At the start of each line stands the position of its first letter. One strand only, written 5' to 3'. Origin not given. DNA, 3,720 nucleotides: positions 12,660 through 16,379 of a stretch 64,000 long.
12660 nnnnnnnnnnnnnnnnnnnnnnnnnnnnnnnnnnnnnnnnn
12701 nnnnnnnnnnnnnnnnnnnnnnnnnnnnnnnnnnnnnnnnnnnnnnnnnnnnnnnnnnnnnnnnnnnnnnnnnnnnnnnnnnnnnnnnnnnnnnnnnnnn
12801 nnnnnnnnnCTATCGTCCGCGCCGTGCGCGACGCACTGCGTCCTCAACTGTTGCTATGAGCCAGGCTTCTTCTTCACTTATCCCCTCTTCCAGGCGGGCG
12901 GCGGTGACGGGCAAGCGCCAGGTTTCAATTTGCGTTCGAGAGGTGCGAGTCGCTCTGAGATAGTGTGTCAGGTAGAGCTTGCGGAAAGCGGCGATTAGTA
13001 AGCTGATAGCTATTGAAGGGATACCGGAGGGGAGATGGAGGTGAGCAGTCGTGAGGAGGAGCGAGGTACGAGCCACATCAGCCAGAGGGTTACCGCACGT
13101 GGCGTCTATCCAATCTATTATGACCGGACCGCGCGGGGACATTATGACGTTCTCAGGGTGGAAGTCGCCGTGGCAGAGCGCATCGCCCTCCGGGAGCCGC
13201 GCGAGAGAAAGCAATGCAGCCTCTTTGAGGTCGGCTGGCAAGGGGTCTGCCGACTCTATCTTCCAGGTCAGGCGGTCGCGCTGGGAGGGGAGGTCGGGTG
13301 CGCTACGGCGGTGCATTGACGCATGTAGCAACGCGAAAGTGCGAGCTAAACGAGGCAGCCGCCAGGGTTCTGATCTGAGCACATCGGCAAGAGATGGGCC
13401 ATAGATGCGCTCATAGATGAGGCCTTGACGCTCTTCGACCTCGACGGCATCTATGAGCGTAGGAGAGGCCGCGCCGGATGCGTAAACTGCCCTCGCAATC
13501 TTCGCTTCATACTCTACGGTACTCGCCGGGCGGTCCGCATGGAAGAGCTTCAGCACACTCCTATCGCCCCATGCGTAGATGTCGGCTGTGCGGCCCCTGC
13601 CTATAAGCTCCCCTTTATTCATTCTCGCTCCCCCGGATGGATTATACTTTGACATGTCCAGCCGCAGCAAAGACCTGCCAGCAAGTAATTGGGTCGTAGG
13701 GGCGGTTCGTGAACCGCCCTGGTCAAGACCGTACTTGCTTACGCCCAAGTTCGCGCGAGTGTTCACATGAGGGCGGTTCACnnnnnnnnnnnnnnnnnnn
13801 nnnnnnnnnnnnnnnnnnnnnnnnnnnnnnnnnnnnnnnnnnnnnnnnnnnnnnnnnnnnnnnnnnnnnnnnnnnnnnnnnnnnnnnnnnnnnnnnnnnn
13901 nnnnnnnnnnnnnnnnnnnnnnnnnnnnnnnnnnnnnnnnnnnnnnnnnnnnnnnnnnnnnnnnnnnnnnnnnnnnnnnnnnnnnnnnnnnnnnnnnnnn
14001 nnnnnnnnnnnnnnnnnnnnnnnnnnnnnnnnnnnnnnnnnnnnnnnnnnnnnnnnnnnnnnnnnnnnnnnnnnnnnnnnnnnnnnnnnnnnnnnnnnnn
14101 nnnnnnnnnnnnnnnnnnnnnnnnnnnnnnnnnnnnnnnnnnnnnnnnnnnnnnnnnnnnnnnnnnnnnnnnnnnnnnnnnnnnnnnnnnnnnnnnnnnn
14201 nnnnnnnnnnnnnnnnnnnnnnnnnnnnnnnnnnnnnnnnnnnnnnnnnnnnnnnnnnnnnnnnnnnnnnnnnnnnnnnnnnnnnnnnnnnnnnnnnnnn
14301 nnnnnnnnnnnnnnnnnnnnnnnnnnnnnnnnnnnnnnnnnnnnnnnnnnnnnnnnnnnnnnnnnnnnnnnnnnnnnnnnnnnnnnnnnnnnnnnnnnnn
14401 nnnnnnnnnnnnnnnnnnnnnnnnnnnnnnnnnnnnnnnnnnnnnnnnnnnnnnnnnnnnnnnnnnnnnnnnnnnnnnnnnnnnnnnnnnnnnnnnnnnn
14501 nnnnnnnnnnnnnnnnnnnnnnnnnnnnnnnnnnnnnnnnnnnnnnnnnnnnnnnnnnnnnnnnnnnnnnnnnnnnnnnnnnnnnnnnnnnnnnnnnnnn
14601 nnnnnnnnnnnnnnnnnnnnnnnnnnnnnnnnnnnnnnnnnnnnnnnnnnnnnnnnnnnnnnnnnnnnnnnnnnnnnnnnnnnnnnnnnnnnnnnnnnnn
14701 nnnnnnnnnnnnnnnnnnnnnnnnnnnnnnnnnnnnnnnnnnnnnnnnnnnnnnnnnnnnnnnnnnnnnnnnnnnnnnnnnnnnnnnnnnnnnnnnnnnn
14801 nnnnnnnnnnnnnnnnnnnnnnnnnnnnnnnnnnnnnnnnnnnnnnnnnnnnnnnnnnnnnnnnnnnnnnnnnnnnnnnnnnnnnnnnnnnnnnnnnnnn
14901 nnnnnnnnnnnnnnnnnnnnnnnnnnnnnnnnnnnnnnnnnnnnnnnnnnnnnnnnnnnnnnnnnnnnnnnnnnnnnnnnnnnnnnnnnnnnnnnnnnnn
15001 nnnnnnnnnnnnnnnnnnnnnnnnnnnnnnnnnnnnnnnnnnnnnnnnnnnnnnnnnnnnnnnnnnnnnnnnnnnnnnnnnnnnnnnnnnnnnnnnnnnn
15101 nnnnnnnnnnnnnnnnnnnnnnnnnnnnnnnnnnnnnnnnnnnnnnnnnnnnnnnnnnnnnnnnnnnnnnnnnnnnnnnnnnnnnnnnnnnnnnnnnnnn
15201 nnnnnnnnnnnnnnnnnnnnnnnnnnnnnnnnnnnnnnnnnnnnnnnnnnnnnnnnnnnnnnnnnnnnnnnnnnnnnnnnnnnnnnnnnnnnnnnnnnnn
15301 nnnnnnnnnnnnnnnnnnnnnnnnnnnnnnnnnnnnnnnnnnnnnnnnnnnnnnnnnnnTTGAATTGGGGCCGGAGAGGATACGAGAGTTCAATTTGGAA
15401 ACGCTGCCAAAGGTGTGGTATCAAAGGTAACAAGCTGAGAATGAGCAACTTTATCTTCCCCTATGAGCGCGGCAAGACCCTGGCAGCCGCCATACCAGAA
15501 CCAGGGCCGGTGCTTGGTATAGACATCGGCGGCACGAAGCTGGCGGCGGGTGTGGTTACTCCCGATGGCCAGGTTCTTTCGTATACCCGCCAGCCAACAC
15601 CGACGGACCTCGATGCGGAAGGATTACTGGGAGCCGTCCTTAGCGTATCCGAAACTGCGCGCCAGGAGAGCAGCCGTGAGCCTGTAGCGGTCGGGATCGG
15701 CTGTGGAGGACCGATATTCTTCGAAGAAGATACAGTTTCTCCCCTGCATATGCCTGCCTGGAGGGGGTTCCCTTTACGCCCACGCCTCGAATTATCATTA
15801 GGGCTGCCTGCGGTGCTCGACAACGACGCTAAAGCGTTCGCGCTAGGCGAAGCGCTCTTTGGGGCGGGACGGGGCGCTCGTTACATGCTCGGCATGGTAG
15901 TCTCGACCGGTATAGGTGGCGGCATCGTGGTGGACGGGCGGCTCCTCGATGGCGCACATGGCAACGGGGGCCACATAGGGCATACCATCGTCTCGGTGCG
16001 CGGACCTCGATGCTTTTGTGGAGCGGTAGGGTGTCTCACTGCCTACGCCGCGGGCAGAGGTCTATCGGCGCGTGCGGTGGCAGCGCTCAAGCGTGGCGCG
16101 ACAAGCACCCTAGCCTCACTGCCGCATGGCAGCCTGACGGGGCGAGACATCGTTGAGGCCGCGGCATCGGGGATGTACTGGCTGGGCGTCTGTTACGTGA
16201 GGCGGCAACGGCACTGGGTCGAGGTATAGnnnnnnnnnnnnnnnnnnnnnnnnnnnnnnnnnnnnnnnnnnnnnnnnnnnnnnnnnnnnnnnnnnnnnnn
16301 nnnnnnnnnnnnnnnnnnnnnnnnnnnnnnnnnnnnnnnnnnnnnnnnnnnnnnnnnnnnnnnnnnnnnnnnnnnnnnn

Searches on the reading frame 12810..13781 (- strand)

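Call 70: search_protein_families(library=pfam, proteins=[window:12810-13781:-], max_evalue=0.00001)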
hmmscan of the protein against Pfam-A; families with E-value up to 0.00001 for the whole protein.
window:12810-13781:- (323 aa): 1 family
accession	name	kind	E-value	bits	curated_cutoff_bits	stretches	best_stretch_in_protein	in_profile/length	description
PF01636.29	APH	-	1.3e-21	77.9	23.2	1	59-240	4-210/239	Phosphotransferase enzyme family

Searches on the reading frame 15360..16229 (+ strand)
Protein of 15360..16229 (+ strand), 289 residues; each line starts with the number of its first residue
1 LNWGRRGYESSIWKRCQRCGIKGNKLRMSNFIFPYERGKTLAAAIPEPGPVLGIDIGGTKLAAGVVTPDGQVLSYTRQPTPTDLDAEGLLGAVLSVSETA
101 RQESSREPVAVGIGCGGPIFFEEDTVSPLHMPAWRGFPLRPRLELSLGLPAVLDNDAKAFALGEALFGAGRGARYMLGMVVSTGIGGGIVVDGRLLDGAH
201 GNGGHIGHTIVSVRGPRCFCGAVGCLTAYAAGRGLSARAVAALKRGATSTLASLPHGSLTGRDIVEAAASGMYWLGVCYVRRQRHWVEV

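Call 70: search_protein_families(library=pfam, proteins=[window:15360-16229:+], max_evalue=0.00001)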
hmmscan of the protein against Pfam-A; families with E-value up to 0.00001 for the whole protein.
window:15360-16229:+ (289 aa): 1 family
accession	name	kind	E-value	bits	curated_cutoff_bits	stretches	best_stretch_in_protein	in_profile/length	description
PF00480.26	ROK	-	3.4e-47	161.8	22.9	1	52-255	2-191/294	ROK family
